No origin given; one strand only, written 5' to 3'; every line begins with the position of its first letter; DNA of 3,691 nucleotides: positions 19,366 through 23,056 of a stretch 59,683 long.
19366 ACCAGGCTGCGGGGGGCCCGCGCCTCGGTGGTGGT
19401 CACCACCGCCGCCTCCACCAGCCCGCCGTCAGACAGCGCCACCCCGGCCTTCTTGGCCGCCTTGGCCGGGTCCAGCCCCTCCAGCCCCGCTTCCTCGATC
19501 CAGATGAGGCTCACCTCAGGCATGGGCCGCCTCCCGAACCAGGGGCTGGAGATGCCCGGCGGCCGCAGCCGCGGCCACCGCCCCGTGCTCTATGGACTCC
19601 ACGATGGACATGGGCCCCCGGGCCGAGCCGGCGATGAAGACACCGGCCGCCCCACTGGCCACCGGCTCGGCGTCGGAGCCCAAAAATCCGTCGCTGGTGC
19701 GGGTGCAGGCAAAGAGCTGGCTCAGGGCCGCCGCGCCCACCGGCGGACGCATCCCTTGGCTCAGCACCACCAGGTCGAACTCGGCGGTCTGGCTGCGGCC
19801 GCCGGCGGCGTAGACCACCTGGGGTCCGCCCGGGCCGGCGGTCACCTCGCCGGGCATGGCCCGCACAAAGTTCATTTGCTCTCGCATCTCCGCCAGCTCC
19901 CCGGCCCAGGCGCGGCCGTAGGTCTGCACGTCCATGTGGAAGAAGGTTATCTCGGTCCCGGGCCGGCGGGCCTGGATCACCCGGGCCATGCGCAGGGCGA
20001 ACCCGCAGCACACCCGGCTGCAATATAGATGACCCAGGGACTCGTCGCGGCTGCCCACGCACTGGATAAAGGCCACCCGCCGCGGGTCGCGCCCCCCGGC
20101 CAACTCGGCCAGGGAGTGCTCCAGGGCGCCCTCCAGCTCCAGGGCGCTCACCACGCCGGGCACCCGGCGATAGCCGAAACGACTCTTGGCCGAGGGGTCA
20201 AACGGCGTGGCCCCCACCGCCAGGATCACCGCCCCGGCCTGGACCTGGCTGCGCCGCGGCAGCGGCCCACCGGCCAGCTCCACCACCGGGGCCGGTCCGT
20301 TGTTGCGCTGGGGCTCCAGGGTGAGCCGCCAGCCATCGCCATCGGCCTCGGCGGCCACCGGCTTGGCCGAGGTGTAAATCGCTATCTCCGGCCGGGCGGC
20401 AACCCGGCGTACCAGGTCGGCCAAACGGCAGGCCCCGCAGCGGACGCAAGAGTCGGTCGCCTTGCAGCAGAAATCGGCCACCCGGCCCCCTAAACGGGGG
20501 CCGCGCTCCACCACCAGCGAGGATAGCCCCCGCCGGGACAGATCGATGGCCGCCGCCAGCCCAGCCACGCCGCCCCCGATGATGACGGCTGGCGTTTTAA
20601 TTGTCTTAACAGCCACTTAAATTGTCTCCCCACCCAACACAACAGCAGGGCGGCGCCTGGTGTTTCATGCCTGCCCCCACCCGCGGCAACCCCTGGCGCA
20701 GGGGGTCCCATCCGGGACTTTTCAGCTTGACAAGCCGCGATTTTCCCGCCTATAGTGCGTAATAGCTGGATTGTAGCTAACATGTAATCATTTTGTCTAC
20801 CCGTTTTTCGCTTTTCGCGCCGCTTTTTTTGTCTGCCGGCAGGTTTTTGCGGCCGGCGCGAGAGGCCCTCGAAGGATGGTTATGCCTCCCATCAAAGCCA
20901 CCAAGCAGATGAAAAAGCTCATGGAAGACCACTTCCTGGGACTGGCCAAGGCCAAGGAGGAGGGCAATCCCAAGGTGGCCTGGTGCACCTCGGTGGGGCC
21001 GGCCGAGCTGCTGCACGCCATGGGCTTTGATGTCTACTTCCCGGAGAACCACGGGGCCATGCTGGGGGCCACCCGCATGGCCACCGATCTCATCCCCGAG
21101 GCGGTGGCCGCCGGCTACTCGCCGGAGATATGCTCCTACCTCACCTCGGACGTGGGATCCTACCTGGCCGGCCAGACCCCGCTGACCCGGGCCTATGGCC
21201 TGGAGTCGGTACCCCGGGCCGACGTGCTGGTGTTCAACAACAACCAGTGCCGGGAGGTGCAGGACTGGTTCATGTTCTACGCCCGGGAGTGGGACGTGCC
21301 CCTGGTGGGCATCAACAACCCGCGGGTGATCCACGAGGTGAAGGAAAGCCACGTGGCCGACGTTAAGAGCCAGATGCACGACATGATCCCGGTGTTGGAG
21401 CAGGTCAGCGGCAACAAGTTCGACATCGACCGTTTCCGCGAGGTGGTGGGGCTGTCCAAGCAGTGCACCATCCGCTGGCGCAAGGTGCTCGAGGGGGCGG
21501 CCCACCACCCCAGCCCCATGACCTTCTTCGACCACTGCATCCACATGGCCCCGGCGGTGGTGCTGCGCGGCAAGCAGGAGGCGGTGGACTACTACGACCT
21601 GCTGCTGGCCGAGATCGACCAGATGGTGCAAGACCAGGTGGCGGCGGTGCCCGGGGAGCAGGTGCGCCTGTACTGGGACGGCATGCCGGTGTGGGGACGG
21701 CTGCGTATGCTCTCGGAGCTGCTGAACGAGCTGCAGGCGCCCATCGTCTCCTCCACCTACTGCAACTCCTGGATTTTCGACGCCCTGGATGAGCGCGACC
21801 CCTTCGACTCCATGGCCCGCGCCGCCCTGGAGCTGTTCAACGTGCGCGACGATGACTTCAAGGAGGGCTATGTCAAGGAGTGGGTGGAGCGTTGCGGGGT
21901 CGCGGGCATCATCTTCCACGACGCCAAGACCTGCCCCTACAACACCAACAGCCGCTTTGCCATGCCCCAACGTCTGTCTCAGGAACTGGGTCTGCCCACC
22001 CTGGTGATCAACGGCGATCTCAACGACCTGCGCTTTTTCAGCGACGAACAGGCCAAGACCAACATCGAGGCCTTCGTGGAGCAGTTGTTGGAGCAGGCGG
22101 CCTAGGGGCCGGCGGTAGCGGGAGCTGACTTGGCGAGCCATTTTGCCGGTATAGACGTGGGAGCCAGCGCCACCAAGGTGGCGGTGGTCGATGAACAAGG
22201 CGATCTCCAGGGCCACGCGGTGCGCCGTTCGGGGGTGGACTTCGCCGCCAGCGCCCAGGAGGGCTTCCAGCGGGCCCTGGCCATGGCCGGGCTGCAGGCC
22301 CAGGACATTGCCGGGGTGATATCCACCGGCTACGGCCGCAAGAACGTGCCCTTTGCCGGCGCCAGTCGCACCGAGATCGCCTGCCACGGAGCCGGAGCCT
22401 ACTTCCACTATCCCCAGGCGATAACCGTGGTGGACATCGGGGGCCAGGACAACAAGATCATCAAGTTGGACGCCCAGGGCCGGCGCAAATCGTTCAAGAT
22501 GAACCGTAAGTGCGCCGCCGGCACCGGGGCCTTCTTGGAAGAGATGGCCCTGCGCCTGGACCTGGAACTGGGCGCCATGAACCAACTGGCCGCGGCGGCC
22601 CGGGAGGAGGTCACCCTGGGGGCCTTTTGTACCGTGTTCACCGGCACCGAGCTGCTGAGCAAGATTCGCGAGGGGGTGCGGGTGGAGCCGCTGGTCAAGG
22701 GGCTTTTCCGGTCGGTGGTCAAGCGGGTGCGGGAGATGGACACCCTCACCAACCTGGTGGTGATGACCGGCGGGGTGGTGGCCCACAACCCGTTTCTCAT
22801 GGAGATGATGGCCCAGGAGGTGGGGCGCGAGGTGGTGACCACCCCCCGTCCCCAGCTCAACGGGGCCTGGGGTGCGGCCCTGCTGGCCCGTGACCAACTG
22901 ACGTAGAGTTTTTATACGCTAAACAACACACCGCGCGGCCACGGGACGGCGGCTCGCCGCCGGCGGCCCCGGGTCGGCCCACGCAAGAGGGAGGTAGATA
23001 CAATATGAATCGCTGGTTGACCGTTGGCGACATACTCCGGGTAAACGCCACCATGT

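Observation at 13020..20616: Soluble Qmo/Hdr-type operon that also encodes a GcvH-like carrier and a GlcD-FeS-CCG fusion dehydrogenase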

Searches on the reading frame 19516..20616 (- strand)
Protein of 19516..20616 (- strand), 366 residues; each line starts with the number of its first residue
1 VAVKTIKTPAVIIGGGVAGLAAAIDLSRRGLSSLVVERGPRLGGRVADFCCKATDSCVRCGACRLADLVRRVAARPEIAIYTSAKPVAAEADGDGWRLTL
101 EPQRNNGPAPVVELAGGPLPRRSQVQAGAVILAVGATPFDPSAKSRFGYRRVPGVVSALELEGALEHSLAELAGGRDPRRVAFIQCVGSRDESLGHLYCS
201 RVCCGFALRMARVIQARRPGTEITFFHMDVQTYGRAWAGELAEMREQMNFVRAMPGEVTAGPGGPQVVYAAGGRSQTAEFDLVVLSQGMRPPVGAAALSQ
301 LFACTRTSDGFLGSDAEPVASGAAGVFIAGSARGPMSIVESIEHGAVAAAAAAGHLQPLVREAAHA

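Call 4: search_protein_families(library=pfam, proteins=[window:19516-20616:-], max_evalue=0.01)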
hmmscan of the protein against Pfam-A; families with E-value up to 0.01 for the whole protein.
window:19516-20616:- (366 aa): 13 families
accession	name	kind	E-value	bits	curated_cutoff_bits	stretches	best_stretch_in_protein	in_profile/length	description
PF07992.20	Pyr_redox_2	-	3.5e-10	40.2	26.1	1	10-146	3-119/291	Pyridine nucleotide-disulphide oxidoreductase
PF13450.12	NAD_binding_8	-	1.5e-09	38.4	21.9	1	12-48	1-37/68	NAD(P)-binding Rossmann-like domain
PF01266.30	DAO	-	3.2e-07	30.6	27.9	1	11-44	3-37/353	FAD dependent oxidoreductase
PF00890.30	FAD_binding_2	-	5.3e-07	29.6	20.4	1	11-45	3-37/414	FAD binding domain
PF12831.13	FAD_oxidored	-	5.5e-07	29.7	27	1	11-46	3-38/416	FAD dependent oxidoreductase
PF00070.33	Pyr_redox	-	1e-05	26.4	22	1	10-48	2-39/82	Pyridine nucleotide-disulphide oxidoreductase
PF01593.30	Amino_oxidase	-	5.3e-05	23.1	19.8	1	17-47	1-31/443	Flavin containing amine oxidoreductase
PF13738.12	Pyr_redox_3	-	6.5e-05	22.8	30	1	11-43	1-33/305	Pyridine nucleotide-disulphide oxidoreductase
PF01494.25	FAD_binding_3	-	0.00023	21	22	1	7-38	1-32/349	FAD binding domain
PF03486.20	HI0933_like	-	0.00059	19.8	50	1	10-45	3-38/244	HI0933-like protein Rossmann domain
PF01946.23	Thi4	-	0.0056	16.4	26.2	0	4-44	14-55/235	Thi4 family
PF05834.18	Lycopene_cycl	-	0.006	16.1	23.4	0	11-46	3-42/380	Lycopene cyclase protein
PF01134.28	GIDA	-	0.0078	15.7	22.1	1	11-36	3-28/391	Glucose inhibited division protein A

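Call 5: search_protein_families(library=ncbifam, proteins=[window:19516-20616:-], max_evalue=0.01)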
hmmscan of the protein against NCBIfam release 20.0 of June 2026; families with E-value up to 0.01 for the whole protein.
window:19516-20616:- (366 aa): 78 families (the best 25 are shown)
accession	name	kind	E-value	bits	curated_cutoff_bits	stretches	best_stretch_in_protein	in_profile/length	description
NF040770.1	hetero_SS_HdrA2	exception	2.7e-60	204.4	1100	2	123-353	314-557/777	CoB-CoM heterodisulfide reductase HdrA2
NF041778.1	hetero_SS_HdrA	equivalog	3.1e-46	157.6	1400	2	124-354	325-568/771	ferredoxin:CoB-CoM heterodisulfide reductase subunit HdrA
NF041891.1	hdrA_Methbact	equivalog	5.6e-46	157.1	1300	2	125-352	313-552/762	ferredoxin:CoB-CoM heterodisulfide reductase subunit HdrA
TIGR03467.1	HpnE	equivalog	4.3e-12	46.1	283.05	1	11-110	2-103/430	hydroxysqualene dehydroxylase HpnE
NF005560.0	PRK07233.1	equivalog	2.5e-07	29.9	252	1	11-51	4-44/435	hypothetical protein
NF004780.0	PRK06126.1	subfamily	3.7e-07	28.8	445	1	2-40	3-41/552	hypothetical protein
NF004939.0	PRK06292.1-1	equivalog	5.4e-07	28.6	435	0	267-354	247-335/476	dihydrolipoyl dehydrogenase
NF045637.1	carotdesatCrtDProt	equivalog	7.5e-07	28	580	1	11-52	2-43/485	1-hydroxycarotenoid 3,4-desaturase CrtD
TIGR02734.1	crtI_fam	subfamily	8.9e-07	27.9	238.1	1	10-47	1-38/504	phytoene desaturase family protein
TIGR01350.1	lipoamide_DH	equivalog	1e-06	27.8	408.8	1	10-54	4-47/461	dihydrolipoyl dehydrogenase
NF009410.0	PRK12771.1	subfamily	1.4e-06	27.2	516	1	11-45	142-176/566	NAD(P)-binding protein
NF041087.1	bile_acid_BaiCD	equivalog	1.4e-06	26.7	825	1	10-46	383-419/642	bile acid Fe-S flavoenzyme BaiCD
TIGR03197.1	MnmC_Cterm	equivalog_domain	1.9e-06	27.2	174.2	1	10-42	2-34/400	FAD-dependent 5-carboxymethylaminomethyl-2-thiouridine(34) oxidoreductase MnmC1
TIGR01317.1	GOGAT_sm_gam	subfamily_domain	1.9e-06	27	447.7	1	4-46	141-182/485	glutamate synthase small subunit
NF045663.1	diclust_near_Sec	equivalog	2.4e-06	25.9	530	1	7-52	106-151/759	pyridine nucleotide-disulfide oxidoreductase/dicluster-binding protein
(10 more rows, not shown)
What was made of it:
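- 19516..20616 (-): A: HdrA/sHdrA-like FAD flavoprotein (366 aa). It has GxGxxG, the CVGSRD-x7-CSRVCC cluster motif and an extra CX5CX2CX2C cysteine group. Calls 4 and 5.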

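Call 35: search_solved_structures(query=window:19516-20616:-, max_evalue=0.00001)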
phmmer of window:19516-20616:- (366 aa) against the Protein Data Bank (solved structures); distinct sequences matched with E-value up to 0.00001: 7.
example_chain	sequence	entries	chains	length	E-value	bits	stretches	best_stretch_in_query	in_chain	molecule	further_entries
8rvv_A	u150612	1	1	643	7.8e-53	182.9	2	120-353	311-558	H(2):CoB-CoM heterodisulfide,ferredoxin reductase subunit A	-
8rvu_a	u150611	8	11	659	8.5e-53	182.7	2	120-353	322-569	H(2):CoB-CoM heterodisulfide,ferredoxin reductase subunit A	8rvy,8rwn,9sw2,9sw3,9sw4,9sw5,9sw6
5odc_A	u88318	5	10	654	2.1e-52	181.4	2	122-354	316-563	Heterodisulfide reductase, subunit A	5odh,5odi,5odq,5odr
9sfi_A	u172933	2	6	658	3.1e-39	138.1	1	120-353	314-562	CoB--CoM heterodisulfide reductase iron-sulfur subunit A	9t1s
7bkb_A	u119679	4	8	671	2.1e-37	132.1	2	125-353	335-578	CoB--CoM heterodisulfide reductase iron-sulfur subunit A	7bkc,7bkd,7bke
6tjr_A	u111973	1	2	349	4.2e-36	127.8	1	9-364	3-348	Fumarate reductase/succinate dehydrogenase flavoprotein domain protein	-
1jeh_A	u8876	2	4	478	3.2e-06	29.6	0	10-52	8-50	DIHYDROLIPOAMIDE DEHYDROGENASE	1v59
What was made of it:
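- A aligns over its full length with sHdrA 6TJR (call 35).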

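Call 86: search_solved_structures(query=window:19516-20616:-, max_evalue=1e-30, show_alignments=3)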
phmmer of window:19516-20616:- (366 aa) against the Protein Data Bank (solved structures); distinct sequences matched with E-value up to 1e-30: 6.
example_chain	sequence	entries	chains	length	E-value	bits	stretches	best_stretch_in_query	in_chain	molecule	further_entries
8rvv_A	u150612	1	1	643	7.8e-53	182.9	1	120-353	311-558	H(2):CoB-CoM heterodisulfide,ferredoxin reductase subunit A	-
8rvu_a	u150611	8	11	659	8.5e-53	182.7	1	120-353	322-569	H(2):CoB-CoM heterodisulfide,ferredoxin reductase subunit A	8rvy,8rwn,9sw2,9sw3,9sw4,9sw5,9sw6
5odc_A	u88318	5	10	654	2.1e-52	181.4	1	122-354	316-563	Heterodisulfide reductase, subunit A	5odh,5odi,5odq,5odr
9sfi_A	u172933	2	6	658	3.1e-39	138.1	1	120-353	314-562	CoB--CoM heterodisulfide reductase iron-sulfur subunit A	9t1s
7bkb_A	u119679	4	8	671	2.1e-37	132.1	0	125-353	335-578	CoB--CoM heterodisulfide reductase iron-sulfur subunit A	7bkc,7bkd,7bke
6tjr_A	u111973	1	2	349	4.2e-36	127.8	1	9-364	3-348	Fumarate reductase/succinate dehydrogenase flavoprotein domain protein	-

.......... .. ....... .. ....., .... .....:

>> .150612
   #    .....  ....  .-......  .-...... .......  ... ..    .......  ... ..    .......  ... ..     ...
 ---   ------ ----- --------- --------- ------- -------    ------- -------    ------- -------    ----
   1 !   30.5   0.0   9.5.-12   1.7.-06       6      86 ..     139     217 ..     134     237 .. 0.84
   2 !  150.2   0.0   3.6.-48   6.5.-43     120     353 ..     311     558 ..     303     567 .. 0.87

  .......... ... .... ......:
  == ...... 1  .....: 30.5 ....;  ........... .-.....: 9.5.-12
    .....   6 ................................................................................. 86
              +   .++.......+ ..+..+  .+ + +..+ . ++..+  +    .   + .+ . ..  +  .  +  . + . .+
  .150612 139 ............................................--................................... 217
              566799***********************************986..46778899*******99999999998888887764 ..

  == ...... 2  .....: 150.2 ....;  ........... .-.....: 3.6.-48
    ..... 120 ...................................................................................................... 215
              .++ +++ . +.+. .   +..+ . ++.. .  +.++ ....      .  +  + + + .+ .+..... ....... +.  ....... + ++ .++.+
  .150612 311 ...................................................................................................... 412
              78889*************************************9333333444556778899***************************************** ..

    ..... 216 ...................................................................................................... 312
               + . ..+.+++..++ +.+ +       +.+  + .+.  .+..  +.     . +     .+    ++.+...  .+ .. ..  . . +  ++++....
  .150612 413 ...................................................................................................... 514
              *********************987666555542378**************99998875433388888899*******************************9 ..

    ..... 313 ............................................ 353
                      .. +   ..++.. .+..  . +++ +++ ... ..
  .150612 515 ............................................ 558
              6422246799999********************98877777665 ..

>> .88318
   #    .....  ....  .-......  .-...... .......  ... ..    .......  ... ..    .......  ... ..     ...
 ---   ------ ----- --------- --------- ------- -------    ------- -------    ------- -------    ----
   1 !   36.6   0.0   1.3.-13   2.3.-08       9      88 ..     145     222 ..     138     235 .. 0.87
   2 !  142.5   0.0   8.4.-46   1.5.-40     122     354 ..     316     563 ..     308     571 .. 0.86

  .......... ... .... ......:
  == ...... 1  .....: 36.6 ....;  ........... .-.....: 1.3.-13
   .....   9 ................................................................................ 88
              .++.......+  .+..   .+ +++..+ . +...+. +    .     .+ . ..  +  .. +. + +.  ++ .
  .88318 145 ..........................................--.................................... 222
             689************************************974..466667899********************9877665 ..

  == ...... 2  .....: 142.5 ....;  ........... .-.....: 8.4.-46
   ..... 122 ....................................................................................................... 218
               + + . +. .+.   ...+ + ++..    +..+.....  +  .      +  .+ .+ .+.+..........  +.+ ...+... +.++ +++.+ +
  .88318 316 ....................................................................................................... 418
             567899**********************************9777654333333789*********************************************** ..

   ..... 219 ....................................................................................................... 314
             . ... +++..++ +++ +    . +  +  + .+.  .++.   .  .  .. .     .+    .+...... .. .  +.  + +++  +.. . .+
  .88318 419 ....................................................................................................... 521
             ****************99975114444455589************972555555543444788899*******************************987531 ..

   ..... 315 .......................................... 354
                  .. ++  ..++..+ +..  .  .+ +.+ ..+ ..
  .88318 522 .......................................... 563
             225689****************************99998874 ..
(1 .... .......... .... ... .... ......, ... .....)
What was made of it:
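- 19516..20616 (-): PDB: HdrA of methanogens at E 2e-52, and full-length sHdrA 6TJR at E 4e-36 (calls 35, 86).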

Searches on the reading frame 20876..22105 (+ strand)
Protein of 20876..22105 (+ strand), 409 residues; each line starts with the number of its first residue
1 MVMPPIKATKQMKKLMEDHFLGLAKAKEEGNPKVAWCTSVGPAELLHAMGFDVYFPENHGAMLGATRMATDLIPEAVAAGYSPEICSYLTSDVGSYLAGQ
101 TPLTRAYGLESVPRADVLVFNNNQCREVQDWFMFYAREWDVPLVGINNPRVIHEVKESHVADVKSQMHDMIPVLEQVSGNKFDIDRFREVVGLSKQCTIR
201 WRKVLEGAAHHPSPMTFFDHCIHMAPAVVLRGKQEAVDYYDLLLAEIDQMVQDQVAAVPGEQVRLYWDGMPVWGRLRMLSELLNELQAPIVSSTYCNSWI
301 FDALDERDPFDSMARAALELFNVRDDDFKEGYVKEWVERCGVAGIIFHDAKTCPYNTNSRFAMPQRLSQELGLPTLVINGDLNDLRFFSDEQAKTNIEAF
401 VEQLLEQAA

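Call 8: search_protein_families(library=ncbifam, proteins=[window:20876-22105:+], max_evalue=0.00001)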
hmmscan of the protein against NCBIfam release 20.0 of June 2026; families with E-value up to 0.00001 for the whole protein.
window:20876-22105:+ (409 aa): 4 families
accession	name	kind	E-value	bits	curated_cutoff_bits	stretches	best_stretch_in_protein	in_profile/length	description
NF052455.1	HyiscapDhHadB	equivalog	1e-62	212.1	750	1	7-404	3-394/398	(R)-2-hydroxyisocaproyl-CoA dehydratase subunit alpha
TIGR02260.1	benz_CoA_red_B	equivalog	1.3e-40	139.4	486.55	1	11-401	10-410/413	benzoyl-CoA reductase subunit B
TIGR03191.1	benz_CoA_bzdO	equivalog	7.3e-26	91.3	448.6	1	5-293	5-289/430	benzoyl-CoA reductase, bzd-type, subunit O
NF040772.1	double_cubane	equivalog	3e-13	49.6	350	1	156-404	122-372/372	double-cubane-cluster-containing anaerobic reductase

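Call 34: search_protein_families(library=pfam, proteins=[window:20876-22105:+], max_evalue=0.001)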
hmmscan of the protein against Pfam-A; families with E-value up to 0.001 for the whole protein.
window:20876-22105:+ (409 aa): 1 family
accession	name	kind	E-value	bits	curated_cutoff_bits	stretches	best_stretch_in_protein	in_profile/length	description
PF06050.19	HGD-D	-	3.7e-65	221.2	28.4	1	40-404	3-342/342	2-hydroxyglutaryl-CoA dehydratase, D-component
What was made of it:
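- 20876..22105 (+): G: HGD-D family protein, like the alpha subunit of 2-hydroxyacyl-CoA dehydratase (HadB). No beta subunit gene is present in the locus. Calls 8 and 34.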

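Call 40: search_solved_structures(query=window:20876-22105:+, max_evalue=0.001)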
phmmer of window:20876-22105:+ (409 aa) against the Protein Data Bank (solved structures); distinct sequences matched with E-value up to 0.001: 3.
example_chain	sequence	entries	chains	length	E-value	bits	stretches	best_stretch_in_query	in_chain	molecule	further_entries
3o3m_A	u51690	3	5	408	5.5e-50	173.7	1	13-406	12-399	alpha subunit 2-hydroxyisocaproyl-CoA dehydratase | alpha-subunit 2-hydroxyisocaproyl-CoA dehydratase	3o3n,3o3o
9g87_A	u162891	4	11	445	7.9e-32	113.9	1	14-406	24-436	3-methylbenzoyl-CoA reductase beta subunit MbdO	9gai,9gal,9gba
8s02_A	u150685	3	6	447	1.5e-25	93.3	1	7-293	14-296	BzdO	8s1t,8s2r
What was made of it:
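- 20876..22105 (+): PDB 3O3M_A aligns over the full length at E 5.5e-50 (call 40).
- On 2-hydroxyacyl-CoA dehydratase: No second HGD-D gene lies in the locus (calls 8, 34, 40).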

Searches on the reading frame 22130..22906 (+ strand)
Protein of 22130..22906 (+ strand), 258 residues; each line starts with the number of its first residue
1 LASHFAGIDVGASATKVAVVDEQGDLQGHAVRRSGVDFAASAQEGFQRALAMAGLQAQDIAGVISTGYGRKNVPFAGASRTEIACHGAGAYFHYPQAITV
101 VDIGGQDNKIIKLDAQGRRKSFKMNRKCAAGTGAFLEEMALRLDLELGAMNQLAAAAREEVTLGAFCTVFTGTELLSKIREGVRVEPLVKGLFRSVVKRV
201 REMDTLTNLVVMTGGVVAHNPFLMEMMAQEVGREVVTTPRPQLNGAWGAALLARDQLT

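Call 8: search_protein_families(library=ncbifam, proteins=[window:22130-22906:+], max_evalue=0.00001)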
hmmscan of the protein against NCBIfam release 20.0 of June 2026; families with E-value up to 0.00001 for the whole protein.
window:22130-22906:+ (258 aa): 5 families
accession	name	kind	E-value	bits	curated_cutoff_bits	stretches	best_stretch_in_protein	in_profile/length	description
TIGR00241.1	CoA_E_activ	domain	1.8e-57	194.7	125.4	1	6-252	3-248/248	acyl-CoA dehydratase activase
TIGR02259.1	benz_CoA_red_A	equivalog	9.9e-37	126.7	578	1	62-220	232-395/432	benzoyl-CoA reductase subunit A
TIGR03192.1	benz_CoA_bzdQ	equivalog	1.7e-34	119.7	380.2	1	6-253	35-286/293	benzoyl-CoA reductase, bzd-type, subunit Q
TIGR03286.1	methan_mark_15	hypoth_equivalog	4.8e-29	101.6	455.75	1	6-254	147-402/404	methanogenesis marker 15 protein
TIGR02261.1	benz_CoA_red_D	equivalog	1.6e-26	93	312.85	1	6-251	4-260/262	benzoyl-CoA reductase subunit D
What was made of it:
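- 22130..22906 (+): H: BcrAD/HgdC-type ATP-dependent activase. TIGR00241 at 194.7 bits, above its 125.4-bit cut-off (call 8).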

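Call 34: search_protein_families(library=pfam, proteins=[window:22130-22906:+], max_evalue=0.001)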
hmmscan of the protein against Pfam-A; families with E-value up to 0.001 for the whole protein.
window:22130-22906:+ (258 aa): 2 families
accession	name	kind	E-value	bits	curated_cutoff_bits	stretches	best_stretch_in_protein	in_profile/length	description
PF01869.26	BcrAD_BadFG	-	7.5e-46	157.3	31.5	1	7-253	2-271/271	BadF/BadG/BcrA/BcrD ATPase family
PF02782.22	FGGY_C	-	4.4e-06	27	27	1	198-253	137-194/198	FGGY family of carbohydrate kinases, C-terminal domain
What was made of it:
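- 22130..22906 (+): Pfam PF01869 (call 34).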
